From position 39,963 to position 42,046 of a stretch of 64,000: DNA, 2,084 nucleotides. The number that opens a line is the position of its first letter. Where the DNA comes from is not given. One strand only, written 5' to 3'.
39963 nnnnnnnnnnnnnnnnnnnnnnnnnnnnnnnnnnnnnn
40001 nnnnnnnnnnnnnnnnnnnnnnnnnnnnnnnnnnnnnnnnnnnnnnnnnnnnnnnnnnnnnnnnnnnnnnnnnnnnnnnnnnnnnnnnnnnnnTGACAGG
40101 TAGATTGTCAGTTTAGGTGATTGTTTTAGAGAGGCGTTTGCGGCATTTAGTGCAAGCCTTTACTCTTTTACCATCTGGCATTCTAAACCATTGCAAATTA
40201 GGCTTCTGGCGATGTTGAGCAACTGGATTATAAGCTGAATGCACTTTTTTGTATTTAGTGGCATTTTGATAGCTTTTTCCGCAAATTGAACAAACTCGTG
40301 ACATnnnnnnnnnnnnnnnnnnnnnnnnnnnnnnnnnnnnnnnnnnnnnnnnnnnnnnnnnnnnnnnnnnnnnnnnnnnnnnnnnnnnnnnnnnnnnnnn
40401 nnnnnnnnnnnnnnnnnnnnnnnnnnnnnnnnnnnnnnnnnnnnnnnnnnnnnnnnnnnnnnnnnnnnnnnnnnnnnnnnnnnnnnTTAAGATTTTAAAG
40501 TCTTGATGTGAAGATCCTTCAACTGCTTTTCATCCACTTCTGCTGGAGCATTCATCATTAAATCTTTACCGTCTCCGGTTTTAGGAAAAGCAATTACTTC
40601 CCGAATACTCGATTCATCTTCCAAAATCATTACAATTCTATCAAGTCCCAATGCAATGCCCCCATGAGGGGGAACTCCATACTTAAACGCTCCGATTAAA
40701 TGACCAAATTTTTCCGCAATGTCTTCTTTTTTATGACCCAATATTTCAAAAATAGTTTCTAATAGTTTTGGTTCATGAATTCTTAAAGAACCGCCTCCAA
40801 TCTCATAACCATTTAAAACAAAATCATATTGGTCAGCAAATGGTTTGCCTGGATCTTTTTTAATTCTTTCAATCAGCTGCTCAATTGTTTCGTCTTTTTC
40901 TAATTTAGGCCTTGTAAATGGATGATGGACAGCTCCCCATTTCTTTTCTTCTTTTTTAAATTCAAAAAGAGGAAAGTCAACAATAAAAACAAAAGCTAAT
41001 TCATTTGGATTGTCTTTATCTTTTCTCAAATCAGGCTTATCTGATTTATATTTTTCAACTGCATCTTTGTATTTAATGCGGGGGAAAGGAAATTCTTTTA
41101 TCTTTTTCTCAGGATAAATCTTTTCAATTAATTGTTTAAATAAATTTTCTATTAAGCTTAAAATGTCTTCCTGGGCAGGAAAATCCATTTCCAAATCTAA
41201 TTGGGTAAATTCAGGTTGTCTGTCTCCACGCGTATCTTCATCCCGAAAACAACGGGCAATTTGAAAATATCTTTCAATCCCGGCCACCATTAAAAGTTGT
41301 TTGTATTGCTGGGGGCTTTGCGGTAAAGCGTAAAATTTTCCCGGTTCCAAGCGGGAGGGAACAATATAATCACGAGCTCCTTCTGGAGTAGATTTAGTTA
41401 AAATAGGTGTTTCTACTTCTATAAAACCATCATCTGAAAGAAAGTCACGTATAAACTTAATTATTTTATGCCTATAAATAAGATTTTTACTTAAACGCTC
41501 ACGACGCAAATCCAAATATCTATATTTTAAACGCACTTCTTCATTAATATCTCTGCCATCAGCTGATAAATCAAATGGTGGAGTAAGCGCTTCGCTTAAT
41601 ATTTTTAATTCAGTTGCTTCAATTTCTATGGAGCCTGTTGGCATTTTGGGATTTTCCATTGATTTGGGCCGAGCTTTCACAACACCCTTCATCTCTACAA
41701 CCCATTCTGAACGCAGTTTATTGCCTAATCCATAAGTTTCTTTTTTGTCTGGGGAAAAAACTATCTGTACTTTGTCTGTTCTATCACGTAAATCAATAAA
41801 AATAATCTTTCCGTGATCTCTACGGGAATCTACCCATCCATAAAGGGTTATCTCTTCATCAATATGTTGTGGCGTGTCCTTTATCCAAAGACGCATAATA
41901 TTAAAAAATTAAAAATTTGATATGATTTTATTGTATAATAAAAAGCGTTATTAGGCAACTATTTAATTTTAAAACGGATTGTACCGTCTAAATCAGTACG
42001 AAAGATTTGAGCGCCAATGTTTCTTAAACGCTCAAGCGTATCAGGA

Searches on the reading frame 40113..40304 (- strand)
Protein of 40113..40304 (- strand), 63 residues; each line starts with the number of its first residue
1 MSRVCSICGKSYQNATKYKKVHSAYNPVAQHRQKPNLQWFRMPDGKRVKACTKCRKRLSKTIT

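Call 7: search_protein_families(library=pfam, proteins=[window:40113-40304:-], max_evalue=0.01)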
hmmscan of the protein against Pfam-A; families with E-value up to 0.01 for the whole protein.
window:40113-40304:- (63 aa): 1 family
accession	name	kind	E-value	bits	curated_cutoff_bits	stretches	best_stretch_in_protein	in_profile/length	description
PF00830.24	Ribosomal_L28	-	0.00028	21.3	27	1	3-60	1-59/60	Ribosomal L28 family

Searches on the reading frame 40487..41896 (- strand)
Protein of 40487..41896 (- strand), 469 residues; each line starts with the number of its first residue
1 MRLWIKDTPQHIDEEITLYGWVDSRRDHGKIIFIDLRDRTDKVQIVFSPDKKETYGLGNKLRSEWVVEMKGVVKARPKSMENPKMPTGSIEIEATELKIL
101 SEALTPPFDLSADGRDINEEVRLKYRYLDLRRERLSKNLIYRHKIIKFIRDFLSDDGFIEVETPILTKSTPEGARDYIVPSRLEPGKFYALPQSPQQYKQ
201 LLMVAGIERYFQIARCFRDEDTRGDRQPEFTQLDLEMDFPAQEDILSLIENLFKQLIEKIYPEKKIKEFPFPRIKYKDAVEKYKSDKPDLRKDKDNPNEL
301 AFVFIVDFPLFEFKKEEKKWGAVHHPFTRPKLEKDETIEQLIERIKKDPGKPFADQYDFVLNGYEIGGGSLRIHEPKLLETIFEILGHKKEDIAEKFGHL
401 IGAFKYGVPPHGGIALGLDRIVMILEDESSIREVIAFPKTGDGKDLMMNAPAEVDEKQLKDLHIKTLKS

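Call 9: find_encoding_contigs(protein=window:40487-41896:-, flank=10000, max_places=10)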
Protein window:40487-41896:- (469 aa): 8 contigs read that carry it; 4 places shown.
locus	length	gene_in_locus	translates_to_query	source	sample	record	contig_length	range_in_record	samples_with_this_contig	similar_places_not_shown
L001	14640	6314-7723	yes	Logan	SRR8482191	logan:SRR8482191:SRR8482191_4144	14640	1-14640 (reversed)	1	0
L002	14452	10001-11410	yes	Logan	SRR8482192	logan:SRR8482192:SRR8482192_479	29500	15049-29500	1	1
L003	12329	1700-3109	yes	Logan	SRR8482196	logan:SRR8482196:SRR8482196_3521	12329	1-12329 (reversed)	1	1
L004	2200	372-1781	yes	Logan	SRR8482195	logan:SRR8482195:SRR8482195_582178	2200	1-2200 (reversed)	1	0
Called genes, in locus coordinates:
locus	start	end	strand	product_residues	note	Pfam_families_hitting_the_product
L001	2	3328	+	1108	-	?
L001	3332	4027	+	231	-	PF13353:Fer4_12, PF04055:Radical_SAM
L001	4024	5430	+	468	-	PF13567:DUF4131 (weak), PF03772:Competence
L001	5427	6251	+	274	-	PF25281:MBL_MAP1B (weak), PF00753:Lactamase_B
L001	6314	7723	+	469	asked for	PF01336:tRNA_anti-codon, PF00152:tRNA-synt_2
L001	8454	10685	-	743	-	PF00403:HMA, PF00122:E1-E2_ATPase, PF00702:Hydrolase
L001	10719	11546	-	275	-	PF10080:FtrD-like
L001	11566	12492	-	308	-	PF13462:Thioredoxin_4, PF01323:DSBA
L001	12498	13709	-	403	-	PF00266:Aminotran_5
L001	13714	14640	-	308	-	?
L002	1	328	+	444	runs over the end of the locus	PF13393:tRNA-synt_His, PF00587:tRNA-synt_2b, PF03129:HGTP_anticodon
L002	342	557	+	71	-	PF01165:Ribosomal_S21 (weak)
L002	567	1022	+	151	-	PF02130:YbeY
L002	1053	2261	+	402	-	PF11104:PilM_2 (faint), PF02491:SHS2_FTSA, PF06723:MreB_Mbl, PF14450:FtsA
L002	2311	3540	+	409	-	PF00091:Tubulin, PF12327:FtsZ_C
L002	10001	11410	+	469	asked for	PF01336:tRNA_anti-codon, PF00152:tRNA-synt_2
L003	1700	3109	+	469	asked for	PF01336:tRNA_anti-codon, PF00152:tRNA-synt_2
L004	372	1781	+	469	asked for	PF01336:tRNA_anti-codon, PF00152:tRNA-synt_2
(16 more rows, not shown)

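Call 12: find_related_loci(query=window:40487-41896:-, collection=genome_contigs, flank=10000)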
Query window:40487-41896:- (469 aa) in genome_contigs; peptide patterns used: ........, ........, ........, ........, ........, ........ (x = any residue, [..] = any of these).
600 stretches matched a pattern (row limit reached: there are more); 596 encode a relative of the query (tblastn E <= 1e-3); the best 80 are kept; 80 distinct loci.
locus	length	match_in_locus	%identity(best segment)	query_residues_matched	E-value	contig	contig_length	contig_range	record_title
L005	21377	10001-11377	65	2-467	0e+0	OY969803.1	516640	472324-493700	MAG: uncultured bacterium isolate MFD04408.bin.2.92 genome assembly, chromosome: 1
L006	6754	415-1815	64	2-468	0e+0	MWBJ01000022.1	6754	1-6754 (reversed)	MAG: Parcubacteria group bacterium ADurb.Bin305 BWY48_contig000022, whole genome shotgun sequence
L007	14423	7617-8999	63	2-465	0e+0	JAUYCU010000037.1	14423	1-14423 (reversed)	MAG: bacterium isolate C20_maxbin.098 C20_k141_214200, whole genome shotgun sequence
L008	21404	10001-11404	61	1-468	0e+0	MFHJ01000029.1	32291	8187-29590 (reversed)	MAG: Candidatus Giovannonibacteria bacterium RIFCSPHIGHO2_02_43_16 rifcsphigho2_02_sub10_scaffold_320, whole genome shot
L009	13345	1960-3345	62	2-469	0e+0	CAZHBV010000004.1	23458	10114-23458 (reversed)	MAG TPA_asm: uncultured Candidatus Saccharibacteria bacterium isolate binchicken_co357_125 genome assembly, contig: NODE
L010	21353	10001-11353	63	2-465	0e+0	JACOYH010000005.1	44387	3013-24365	MAG: Candidatus Nealsonbacteria bacterium isolate NC_groundwater_174_Ag_S-0.1um_45_15 S4_GD2017_2_S1_scaffold_474, whole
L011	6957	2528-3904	62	2-466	0e+0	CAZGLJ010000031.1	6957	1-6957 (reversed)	MAG TPA_asm: uncultured Candidatus Saccharibacteria bacterium isolate SRP050083_co1_295 genome assembly, contig: NODE_59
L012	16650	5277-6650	61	2-467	0e+0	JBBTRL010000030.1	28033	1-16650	MAG: Patescibacteria group bacterium isolate H52-bin103_1 H52_bin103_1_000000000030, whole genome shotgun sequence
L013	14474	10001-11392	60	2-467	0e+0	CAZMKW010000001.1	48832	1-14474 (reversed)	MAG TPA_asm: uncultured Candidatus Saccharibacteria bacterium isolate SRP178699_co1_461 genome assembly, contig: NODE_63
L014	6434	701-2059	61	2-462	0e+0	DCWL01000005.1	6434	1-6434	MAG TPA_asm: Patescibacteria group bacterium UBA2163 UBA2163_contig_98549, whole genome shotgun sequence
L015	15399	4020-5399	59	2-468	0e+0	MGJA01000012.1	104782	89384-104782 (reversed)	MAG: Candidatus Yanofskybacteria bacterium RIFCSPHIGHO2_01_FULL_41_21 rifcsphigho2_01_scaffold_511, whole genome shotgun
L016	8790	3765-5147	59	2-468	0e+0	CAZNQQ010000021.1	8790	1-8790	MAG TPA_asm: uncultured Candidatus Saccharibacteria bacterium isolate SRP200020_co5_61 genome assembly, contig: NODE_125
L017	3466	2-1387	59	1-464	0e+0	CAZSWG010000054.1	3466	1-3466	MAG TPA_asm: uncultured Candidatus Saccharibacteria bacterium isolate SRP050083_co2_394 genome assembly, contig: NODE_28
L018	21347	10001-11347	63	2-458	0e+0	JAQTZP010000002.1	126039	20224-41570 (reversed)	MAG: Candidatus Paceibacterota bacterium isolate STC_63 NODE_327_length_126039_cov_5.320923_Sandtown_C, whole genome sho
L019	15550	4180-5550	59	2-465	0e+0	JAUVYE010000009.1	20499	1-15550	MAG: bacterium isolate CSMAG_1234 CSMAG_1234_k141_47964_length_20499_cov_10.0000, whole genome shotgun sequence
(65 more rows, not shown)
